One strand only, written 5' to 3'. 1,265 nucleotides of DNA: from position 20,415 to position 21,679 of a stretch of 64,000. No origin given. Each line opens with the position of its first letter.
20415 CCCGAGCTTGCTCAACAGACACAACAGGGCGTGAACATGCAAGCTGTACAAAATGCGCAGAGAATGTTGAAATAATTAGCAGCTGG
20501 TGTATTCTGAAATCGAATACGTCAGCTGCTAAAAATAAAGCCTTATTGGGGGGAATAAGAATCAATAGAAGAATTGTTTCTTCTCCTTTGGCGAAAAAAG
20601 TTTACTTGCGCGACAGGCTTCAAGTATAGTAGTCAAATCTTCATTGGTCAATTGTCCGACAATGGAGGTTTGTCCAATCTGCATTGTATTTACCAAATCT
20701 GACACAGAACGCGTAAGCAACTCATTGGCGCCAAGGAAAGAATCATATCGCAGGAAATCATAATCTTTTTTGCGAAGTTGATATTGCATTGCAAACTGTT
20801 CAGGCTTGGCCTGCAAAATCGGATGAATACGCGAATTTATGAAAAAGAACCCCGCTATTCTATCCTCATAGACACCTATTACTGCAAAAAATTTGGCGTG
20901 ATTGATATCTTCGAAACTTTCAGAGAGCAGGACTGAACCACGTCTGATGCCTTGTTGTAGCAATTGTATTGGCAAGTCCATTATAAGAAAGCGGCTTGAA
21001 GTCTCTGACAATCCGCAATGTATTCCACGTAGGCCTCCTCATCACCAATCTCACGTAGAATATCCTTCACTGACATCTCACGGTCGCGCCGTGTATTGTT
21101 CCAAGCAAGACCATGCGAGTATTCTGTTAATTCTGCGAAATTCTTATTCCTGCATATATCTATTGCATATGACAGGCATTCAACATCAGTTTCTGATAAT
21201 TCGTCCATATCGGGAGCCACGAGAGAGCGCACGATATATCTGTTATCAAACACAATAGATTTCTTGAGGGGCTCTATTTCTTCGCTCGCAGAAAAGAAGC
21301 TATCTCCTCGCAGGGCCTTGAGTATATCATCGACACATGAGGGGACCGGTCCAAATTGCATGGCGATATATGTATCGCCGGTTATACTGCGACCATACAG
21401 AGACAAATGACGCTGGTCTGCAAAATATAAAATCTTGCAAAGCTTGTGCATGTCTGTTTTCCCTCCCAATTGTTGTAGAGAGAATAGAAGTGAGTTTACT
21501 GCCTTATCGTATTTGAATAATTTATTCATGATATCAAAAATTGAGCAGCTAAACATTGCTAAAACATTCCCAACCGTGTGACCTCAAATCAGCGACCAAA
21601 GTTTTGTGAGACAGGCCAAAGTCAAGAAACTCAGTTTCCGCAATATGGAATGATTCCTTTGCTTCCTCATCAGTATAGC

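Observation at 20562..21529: Panacea (SocA/DUF4065) antitoxin translationally coupled to an unassigned 139-aa partner: candidate new PanT toxin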

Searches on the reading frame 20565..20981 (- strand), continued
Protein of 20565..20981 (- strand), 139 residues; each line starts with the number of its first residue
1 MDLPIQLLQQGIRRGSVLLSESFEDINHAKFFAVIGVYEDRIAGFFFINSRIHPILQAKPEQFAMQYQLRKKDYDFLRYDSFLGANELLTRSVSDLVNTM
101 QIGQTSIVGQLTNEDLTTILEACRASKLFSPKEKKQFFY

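Call 38: fold_search(model_id=the predicted structure, library=viral)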
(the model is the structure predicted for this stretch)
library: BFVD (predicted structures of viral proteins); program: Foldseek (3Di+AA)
matches with E <= 10: 467; with E <= 0.001: 3
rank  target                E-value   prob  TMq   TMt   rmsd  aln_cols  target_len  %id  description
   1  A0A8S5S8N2            8.5e-05  1.00  0.58  0.67   4.1       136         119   13  PemK-like protein [Phage sp. ctGns7]
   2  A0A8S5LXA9            9.0e-05  1.00  0.56  0.63   4.2       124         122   16  Endoribonuclease [Siphoviridae sp. ctRiO19]
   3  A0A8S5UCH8            1.4e-04  1.00  0.55  0.33   6.2       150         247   11  PemK-like protein [Siphoviridae sp. ctgN495]
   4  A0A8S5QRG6            1.3e-03  1.00  0.51  0.33   4.6       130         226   11  PemK-like protein [Myoviridae sp. ctgXL3]
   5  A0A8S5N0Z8            2.3e-03  1.00  0.54  0.43   4.0       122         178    8  Endoribonuclease [Siphoviridae sp. ctpbb7]
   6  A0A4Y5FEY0            2.9e-02  0.85  0.32  0.40   7.6       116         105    9  Uncharacterized protein [Lactobacillus phage 3-521]
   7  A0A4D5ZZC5            3.2e-02  0.93  0.46  0.27  16.4       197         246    6  (no name in the UniProt tables at hand)
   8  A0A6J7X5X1            9.0e-02  0.97  0.45  0.58   4.7       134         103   10  Uncharacterized protein [uncultured Caudovirales phage]
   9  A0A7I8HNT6            9.5e-02  0.84  0.34  0.29   7.5       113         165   10  Uncharacterized protein [Enterobacter phage vB_EkoM5VN]
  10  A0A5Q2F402            9.5e-02  0.75  0.38  0.42   8.6       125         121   13  Uncharacterized protein [Gordonia phage Sixama]
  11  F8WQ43                1.1e-01  0.63  0.32  0.38   5.5       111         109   10  (no name in the UniProt tables at hand)
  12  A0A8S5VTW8            1.3e-01  0.25  0.32  0.30  12.7       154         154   15  Uncharacterized protein [Ackermannviridae sp.]
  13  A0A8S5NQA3            2.0e-01  0.97  0.38  0.11   3.2       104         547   17  Uncharacterized protein [Myoviridae sp. ctj3P51]
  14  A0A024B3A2            2.0e-01  0.44  0.31  0.36   8.5       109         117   13  Uncharacterized protein [Bacillus phage Hoody T]
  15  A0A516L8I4            2.0e-01  0.08  0.18  0.19  13.9       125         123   18  (no name in the UniProt tables at hand)
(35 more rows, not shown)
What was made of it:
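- On MazF/PemK toxin family (Pfam PF02452; CcdB/MazF superfamily): The viral top-5 are PemK-like (call 38).
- The BFVD top-5 are 'PemK-like protein' or 'Endoribonuclease' (call 38).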

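Call 44: list_cluster_members(proteins=[P0007, P0008, P0027, P0038, P0061, P0081, P0085, P0097, P0108, window:20565-20981:-])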
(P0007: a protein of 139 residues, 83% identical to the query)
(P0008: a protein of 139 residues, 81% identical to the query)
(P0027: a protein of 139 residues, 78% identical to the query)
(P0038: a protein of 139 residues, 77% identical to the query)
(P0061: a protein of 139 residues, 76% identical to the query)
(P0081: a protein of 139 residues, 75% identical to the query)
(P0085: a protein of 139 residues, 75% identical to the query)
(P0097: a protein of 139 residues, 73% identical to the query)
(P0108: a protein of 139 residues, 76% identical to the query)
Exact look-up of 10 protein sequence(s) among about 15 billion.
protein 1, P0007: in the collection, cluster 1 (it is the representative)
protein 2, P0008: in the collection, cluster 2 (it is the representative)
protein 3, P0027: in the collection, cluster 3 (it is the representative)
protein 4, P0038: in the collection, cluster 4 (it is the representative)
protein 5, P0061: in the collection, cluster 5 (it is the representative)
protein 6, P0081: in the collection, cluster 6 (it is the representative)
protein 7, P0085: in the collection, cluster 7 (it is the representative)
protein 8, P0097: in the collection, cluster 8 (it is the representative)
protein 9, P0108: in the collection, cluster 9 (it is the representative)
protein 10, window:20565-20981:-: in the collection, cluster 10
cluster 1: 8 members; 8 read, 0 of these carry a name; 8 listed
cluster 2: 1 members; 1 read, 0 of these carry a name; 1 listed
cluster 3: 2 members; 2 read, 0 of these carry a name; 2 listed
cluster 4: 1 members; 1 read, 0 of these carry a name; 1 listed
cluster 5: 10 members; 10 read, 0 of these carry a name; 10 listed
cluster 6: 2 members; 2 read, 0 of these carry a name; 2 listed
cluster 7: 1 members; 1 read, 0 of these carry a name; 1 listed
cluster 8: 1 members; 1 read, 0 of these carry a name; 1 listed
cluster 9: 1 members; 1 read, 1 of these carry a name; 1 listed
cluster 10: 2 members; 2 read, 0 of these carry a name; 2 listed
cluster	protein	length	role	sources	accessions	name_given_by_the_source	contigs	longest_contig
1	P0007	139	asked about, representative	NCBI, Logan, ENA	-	-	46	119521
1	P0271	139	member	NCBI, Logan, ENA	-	-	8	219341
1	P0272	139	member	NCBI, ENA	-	-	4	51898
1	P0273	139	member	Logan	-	-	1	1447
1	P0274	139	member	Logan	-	-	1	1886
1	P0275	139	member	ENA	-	-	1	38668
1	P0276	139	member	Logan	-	-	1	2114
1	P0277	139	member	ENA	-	-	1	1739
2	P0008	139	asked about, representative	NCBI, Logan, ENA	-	-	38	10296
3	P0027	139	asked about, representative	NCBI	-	-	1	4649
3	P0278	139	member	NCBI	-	-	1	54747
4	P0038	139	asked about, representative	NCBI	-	-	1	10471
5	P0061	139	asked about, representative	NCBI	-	-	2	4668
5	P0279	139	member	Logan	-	-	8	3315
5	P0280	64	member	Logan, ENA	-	-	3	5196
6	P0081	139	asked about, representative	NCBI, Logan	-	-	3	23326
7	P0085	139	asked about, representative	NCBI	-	-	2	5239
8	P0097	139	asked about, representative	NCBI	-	-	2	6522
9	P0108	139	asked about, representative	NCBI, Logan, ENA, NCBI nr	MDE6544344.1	MAG: hypothetical protein K2K76_10320 [Muribaculaceae bacterium] | hypothetical protein [Muribaculaceae bacterium]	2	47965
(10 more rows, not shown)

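Call 46: find_related_loci(query=A1, collection=genome_contigs, flank=3000)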
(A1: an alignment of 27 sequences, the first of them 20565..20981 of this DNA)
Query A1 (139 aa) in genome_contigs; peptide patterns used: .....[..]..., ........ (x = any residue, [..] = any of these).
183 stretches matched a pattern; 48 encode a relative of the query (tblastn E <= 1e-3); 47 distinct loci.
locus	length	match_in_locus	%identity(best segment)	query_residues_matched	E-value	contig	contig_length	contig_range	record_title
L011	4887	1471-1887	83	1-139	2e-78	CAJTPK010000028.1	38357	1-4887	MAG TPA_asm: uncultured Muribaculaceae bacterium isolate MGBC108044 genome assembly, contig: MGBC108044.28, whole genome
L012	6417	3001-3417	81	1-139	3e-78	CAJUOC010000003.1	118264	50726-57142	MAG TPA_asm: uncultured Muribaculaceae bacterium isolate MGBC152734 genome assembly, contig: MGBC152734.3, whole genome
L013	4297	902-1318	77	1-139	6e-73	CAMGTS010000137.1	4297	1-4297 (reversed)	MAG: uncultured Bacteroidales bacterium isolate SRR11551381_bin.7_metaWRAP_v1.3_MAG genome assembly, contig: ERZ11474004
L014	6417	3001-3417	78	1-139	1e-71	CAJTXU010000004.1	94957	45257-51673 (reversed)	MAG TPA_asm: uncultured Muribaculaceae bacterium isolate MGBC120460 genome assembly, contig: MGBC120460.4, whole genome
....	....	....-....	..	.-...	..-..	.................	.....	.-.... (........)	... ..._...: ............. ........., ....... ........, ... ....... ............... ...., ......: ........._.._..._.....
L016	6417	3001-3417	75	1-139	8e-71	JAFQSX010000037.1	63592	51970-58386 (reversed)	MAG: Muribaculaceae bacterium isolate RGIG2121 Goat_Colon-4__c662347, whole genome shotgun sequence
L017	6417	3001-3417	74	1-139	2e-70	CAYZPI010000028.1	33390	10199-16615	MAG TPA_asm: uncultured Bacteroides sp. isolate SRP199465_co2_261 genome assembly, contig: NODE_3153_length_33390_cov_19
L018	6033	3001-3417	76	1-139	1e-69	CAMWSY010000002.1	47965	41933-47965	MAG TPA_asm: uncultured Porphyromonadaceae bacterium isolate SRR14411253_bin.2_metawrap_v1.3_MAG genome assembly, contig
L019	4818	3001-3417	73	1-139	3e-68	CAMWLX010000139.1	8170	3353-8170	MAG TPA_asm: uncultured Porphyromonadaceae bacterium isolate SRR14411335_bin.4_metawrap_v1.3_MAG genome assembly, contig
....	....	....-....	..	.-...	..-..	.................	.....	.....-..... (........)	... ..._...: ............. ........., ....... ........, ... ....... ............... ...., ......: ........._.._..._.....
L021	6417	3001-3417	69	1-139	3e-65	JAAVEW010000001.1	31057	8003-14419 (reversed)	MAG: Barnesiella sp. isolate Mgla_MAG_42-bin_4 c_000000004665, whole genome shotgun sequence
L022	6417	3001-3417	65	1-139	4e-63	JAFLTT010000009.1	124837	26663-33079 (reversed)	MAG: Muribaculaceae bacterium isolate HAN060 Seq9, whole genome shotgun sequence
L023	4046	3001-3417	67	1-139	6e-63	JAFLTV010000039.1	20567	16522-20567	MAG: Muribaculaceae bacterium isolate HAN062 Seq39, whole genome shotgun sequence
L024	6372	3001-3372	72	1-139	6e-63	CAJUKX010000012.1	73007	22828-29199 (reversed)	MAG TPA_asm: uncultured Muribaculaceae bacterium isolate MGBC157102 genome assembly, contig: MGBC157102.12, whole genome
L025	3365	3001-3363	75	1-121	2e-60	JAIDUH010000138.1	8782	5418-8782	MAG: Muribaculaceae bacterium isolate SC0367_S14_7 SC0367_S14_7_contig_138, whole genome shotgun sequence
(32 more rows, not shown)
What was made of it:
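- Tried and rejected: I reran it with A1 (call 46).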

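Call 48: find_encoding_contigs(protein=P0231, flank=3000, max_places=4)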
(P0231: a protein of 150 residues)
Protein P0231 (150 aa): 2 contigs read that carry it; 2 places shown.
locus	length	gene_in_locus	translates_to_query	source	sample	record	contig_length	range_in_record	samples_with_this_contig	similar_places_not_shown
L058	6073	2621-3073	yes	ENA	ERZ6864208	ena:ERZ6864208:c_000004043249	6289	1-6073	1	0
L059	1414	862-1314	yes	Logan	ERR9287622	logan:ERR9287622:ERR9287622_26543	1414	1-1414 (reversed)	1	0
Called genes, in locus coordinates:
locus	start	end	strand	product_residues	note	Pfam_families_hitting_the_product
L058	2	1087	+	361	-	?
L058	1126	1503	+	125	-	PF02245:Pur_DNA_glyco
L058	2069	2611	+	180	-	PF13274:SocA_Panacea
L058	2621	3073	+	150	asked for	-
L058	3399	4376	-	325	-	-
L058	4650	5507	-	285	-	PF14022:DUF4238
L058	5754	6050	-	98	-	PF04002:RadC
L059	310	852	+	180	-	PF13274:SocA_Panacea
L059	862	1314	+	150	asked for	-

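Call 49: find_encoding_contigs(protein=P0209, flank=3000, max_places=4)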
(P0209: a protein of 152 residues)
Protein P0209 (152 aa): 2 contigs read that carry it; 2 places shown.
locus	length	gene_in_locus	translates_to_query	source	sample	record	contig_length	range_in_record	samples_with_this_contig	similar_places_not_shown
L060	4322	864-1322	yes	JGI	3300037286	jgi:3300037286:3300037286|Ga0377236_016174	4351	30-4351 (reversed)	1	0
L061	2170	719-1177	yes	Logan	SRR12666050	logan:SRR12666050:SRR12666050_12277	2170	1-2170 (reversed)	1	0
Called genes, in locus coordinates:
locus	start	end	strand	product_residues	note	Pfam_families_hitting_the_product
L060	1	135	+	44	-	?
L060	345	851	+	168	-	PF13274:SocA_Panacea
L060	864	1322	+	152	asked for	-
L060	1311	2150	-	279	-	PF18862:ApeA_NTD1 (weak), PF18739:HEPN_Apea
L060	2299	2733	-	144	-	PF18862:ApeA_NTD1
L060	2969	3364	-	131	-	-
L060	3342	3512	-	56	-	-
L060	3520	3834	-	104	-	-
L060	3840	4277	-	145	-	-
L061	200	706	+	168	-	PF13274:SocA_Panacea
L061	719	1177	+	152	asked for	-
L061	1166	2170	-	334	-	?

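Call 50: find_encoding_contigs(protein=P0266, flank=3000, max_places=3)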
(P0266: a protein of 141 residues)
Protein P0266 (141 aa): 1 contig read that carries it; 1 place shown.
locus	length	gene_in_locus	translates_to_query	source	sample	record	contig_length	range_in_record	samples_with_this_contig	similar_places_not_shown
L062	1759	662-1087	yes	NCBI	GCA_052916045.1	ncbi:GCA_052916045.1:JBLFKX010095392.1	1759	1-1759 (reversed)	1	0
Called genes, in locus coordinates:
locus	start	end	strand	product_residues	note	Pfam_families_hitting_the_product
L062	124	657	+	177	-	PF13274:SocA_Panacea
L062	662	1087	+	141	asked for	-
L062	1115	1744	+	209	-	-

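Call 51: find_encoding_contigs(protein=P0176, flank=3000, max_places=3)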
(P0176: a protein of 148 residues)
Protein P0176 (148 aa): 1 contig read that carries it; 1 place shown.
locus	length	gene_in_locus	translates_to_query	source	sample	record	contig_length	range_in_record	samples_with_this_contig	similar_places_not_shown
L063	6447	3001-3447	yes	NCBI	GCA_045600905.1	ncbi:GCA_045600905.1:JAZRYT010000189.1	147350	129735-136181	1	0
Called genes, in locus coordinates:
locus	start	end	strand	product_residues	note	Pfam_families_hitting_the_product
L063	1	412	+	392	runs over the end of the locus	PF00350:Dynamin_N (faint), PF01926:MMR_HSR1, PF02421:FeoB_N (faint), PF18128:HydF_dimer, PF18133:HydF_tetramer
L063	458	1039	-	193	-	PF13580:SIS_2, PF01380:SIS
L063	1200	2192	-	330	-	PF00535:Glycos_transf_2, PF10111:Glyco_tranf_2_2, PF13641:Glyco_tranf_2_3, PF13632:Glyco_trans_2_3 (weak)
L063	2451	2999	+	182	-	PF13274:SocA_Panacea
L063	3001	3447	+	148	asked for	-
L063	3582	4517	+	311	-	PF01073:3Beta_HSD, PF01370:Epimerase, PF02719:Polysacc_synt_2 (faint), PF04321:RmlD_sub_bind, PF07993:NAD_binding_4 (faint), PF16363:GDP_Man_Dehyd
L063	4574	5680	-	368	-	PF14516:AAA_35 (faint), PF01637:ATPase_2, PF13173:AAA_14 (faint)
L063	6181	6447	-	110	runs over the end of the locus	PF05336:rhaM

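Call 79: find_encoding_contigs(protein=window:20565-20981:-, flank=5000, max_places=6)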
Protein window:20565-20981:- (139 aa): 24 contigs read that carry it; 6 places shown.
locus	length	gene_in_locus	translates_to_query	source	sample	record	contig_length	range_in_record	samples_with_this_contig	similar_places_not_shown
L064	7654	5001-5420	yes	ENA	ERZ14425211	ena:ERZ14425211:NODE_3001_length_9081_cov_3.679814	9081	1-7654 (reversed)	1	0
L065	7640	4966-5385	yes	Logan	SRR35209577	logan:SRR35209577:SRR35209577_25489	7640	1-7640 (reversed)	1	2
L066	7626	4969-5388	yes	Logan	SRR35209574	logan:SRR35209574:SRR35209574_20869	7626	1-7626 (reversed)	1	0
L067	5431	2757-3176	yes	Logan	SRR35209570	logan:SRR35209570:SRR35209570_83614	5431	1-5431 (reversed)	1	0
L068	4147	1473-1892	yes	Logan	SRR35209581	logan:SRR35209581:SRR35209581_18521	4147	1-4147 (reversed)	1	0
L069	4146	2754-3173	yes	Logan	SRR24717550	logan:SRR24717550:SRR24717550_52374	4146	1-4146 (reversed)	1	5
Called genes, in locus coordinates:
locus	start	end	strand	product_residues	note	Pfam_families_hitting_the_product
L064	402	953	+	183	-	PF16271:DUF4924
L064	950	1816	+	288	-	PF01370:Epimerase, PF04321:RmlD_sub_bind, PF02719:Polysacc_synt_2 (weak), PF16363:GDP_Man_Dehyd, PF07993:NAD_binding_4 (weak)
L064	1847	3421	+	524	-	PF00009:GTP_EFTU, PF01926:MMR_HSR1, PF22042:EF-G_D2, PF16658:RF3_C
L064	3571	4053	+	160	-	-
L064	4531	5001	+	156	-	PF13274:SocA_Panacea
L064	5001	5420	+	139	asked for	-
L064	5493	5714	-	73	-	-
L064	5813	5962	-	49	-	-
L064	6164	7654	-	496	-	?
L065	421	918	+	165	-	PF16271:DUF4924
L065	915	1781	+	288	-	PF01370:Epimerase, PF04321:RmlD_sub_bind, PF02719:Polysacc_synt_2 (weak), PF16363:GDP_Man_Dehyd, PF07993:NAD_binding_4 (weak)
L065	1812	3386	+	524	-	PF00009:GTP_EFTU, PF01926:MMR_HSR1, PF22042:EF-G_D2, PF16658:RF3_C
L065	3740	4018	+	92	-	-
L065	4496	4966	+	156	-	PF13274:SocA_Panacea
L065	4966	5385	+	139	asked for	-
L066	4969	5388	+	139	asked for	-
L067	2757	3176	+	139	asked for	-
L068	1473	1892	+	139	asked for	-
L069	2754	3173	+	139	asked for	-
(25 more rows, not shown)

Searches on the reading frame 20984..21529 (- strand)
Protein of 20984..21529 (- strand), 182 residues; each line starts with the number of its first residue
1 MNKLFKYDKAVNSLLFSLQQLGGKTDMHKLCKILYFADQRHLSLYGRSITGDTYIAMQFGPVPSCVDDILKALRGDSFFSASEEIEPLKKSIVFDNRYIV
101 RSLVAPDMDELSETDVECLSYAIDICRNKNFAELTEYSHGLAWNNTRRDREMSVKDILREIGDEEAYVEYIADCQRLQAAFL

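Call 5: search_protein_families(library=pfam, proteins=[window:20984-21529:-], max_evalue=1)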
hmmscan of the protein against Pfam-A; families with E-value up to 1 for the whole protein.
window:20984-21529:- (182 aa): 1 family
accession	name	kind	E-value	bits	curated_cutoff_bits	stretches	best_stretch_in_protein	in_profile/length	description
PF13274.11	SocA_Panacea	-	1.2e-20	74.9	25.7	1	30-143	1-112/113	Antitoxin SocA-like, Panacea domain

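Call 6: search_protein_families(library=ncbifam, proteins=[window:20984-21529:-], max_evalue=1)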
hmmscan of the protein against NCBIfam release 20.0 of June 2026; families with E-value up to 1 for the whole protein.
window:20984-21529:- (182 aa): 1 family
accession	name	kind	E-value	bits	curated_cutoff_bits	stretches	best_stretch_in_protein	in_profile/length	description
NF047745.1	SocA_antitoxin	equivalog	0.00024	20.8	190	1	11-72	7-68/176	type VI toxin-antitoxin system SocA family antitoxin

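Call 7: search_protein_families(library=phrogs, proteins=[window:20984-21529:-], max_evalue=1)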
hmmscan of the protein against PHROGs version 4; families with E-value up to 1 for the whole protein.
window:20984-21529:- (182 aa): 3 families
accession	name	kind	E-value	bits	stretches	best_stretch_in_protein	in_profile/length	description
phrog_1281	-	unknown function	5.3e-19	69.7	1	8-175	11-168/195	-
phrog_10390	-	unknown function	0.00016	22.3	1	29-149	169-279/299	-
phrog_28869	-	unknown function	0.088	14.1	1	91-149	36-91/105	-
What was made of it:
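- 20984..21529 (-): panA: 182-aa Panacea/DUF4065 antitoxin with no N-terminal accessory domain. The Panacea core is residues 30-143, followed by an acidic C-terminal tail at 144-182. The stop codon is at 20981-20983. Pfam PF13274 at E 1.2e-20 (call 5) and PHROG 1281 at 5e-19 (call 7).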

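Call 8: search_protein_families(library=padloc, proteins=[window:20984-21529:-], max_evalue=1)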
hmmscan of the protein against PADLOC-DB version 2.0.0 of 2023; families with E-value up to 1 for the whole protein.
window:20984-21529:- (182 aa): 0 families
